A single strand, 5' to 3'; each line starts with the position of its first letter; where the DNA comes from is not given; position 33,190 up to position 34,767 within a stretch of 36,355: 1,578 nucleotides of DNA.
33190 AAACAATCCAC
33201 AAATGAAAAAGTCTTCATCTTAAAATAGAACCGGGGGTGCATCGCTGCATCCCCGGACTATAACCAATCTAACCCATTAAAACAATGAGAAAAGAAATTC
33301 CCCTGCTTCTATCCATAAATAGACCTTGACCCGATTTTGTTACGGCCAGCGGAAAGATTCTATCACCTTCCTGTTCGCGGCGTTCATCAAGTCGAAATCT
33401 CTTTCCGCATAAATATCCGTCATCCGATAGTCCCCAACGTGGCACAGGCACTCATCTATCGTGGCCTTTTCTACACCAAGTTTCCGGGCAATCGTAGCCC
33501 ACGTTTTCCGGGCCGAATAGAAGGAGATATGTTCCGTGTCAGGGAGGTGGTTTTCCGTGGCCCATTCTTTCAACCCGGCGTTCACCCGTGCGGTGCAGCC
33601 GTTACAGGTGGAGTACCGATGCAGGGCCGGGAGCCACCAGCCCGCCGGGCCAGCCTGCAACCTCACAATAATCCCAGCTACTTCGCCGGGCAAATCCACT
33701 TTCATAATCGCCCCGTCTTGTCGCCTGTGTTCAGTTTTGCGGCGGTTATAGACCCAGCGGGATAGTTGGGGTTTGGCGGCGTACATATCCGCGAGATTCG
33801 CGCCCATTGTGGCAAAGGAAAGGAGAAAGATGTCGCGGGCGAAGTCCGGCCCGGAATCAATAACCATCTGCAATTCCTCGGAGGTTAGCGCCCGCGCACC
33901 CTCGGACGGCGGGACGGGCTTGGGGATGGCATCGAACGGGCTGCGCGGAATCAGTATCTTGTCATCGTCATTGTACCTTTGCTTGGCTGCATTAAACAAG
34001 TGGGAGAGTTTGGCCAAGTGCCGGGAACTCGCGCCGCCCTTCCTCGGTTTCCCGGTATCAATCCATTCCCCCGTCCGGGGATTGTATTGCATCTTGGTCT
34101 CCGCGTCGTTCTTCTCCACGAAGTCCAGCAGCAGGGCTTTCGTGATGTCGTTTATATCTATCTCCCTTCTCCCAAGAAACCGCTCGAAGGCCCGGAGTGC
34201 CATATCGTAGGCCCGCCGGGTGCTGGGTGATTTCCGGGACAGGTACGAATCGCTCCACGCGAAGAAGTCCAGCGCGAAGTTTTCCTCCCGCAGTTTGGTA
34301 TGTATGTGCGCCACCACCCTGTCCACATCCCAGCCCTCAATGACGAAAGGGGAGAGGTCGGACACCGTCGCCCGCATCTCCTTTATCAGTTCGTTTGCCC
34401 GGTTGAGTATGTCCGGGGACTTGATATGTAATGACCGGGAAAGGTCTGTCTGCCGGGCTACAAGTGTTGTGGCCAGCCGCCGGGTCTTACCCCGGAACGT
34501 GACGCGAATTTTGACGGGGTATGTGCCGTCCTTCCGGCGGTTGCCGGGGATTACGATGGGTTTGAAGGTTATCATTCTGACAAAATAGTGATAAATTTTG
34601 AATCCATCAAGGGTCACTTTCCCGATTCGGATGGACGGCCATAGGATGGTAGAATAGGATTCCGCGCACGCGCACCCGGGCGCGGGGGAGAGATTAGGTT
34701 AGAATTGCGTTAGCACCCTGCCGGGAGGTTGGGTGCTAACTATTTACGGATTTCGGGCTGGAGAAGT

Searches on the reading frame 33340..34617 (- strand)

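Call 47: search_protein_families(library=phrogs, proteins=[window:33340-34617:-], max_evalue=0.00001)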
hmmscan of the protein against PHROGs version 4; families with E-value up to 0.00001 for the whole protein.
window:33340-34617:- (425 aa): 1 family
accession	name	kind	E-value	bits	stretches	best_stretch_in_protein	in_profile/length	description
phrog_1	-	integration and excision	8e-20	72.6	1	118-416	169-445/611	integrase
